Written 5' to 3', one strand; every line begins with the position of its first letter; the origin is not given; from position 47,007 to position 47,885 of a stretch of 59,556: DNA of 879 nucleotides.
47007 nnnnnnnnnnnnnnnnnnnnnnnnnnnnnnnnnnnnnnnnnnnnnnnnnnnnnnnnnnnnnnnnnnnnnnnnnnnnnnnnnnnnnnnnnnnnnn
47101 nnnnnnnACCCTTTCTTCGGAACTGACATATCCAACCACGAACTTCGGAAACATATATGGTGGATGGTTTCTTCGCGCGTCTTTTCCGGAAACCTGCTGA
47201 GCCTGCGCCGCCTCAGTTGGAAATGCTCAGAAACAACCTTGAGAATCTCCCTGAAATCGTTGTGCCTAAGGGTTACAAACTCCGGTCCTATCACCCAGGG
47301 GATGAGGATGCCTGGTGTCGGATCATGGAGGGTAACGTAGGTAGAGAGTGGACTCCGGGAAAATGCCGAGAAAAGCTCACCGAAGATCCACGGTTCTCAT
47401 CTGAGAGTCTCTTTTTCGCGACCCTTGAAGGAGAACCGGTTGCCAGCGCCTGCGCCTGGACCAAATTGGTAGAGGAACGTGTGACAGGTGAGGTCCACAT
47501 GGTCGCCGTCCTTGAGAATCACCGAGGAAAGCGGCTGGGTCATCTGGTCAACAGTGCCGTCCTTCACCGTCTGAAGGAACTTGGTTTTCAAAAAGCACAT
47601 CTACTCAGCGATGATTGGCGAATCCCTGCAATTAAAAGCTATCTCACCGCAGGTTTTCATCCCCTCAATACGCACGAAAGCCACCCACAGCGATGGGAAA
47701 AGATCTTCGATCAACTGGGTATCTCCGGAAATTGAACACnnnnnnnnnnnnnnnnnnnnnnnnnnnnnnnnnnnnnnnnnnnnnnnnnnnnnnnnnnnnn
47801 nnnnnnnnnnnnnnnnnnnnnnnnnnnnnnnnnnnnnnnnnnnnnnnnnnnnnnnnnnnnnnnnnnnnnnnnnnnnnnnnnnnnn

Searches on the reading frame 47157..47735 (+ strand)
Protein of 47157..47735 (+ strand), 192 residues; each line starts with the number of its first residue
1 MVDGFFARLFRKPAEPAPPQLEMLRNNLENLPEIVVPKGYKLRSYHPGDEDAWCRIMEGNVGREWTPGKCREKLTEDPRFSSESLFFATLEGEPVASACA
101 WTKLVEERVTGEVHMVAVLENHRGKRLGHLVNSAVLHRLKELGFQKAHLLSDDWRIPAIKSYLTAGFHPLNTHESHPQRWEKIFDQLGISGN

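Call 4: search_protein_families(library=pfam, proteins=[window:47157-47735:+], max_evalue=0.01)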
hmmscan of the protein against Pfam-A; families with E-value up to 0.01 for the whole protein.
window:47157-47735:+ (192 aa): 3 families
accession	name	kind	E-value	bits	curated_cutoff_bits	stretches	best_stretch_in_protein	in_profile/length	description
PF00583.31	Acetyltransf_1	-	2.3e-09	38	20.7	1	74-167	21-116/116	Acetyltransferase (GNAT) family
PF13508.13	Acetyltransf_7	-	1.8e-05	25.5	27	1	83-168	3-83/84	Acetyltransferase (GNAT) domain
PF08445.16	FR47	-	0.0042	17.5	22.1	1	97-145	11-56/86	FR47-like protein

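Call 50: search_protein_families(library=ncbifam, proteins=[window:47157-47735:+], max_evalue=0.001)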
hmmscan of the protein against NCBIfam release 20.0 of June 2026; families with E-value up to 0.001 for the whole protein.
window:47157-47735:+ (192 aa): 1 family
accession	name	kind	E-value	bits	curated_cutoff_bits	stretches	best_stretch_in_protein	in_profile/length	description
TIGR03448.1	mycothiol_MshD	equivalog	2.9e-09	36.6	163.1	1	23-173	132-291/294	mycothiol synthase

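Call 61: search_protein_families(library=padloc, proteins=[window:47157-47735:+], max_evalue=0.01)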
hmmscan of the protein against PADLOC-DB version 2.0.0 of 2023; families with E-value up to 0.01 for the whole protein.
window:47157-47735:+ (192 aa): 0 families
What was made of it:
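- Tried and rejected: No PADLOC hit for the paralog, the short form or the GNAT (call 61).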
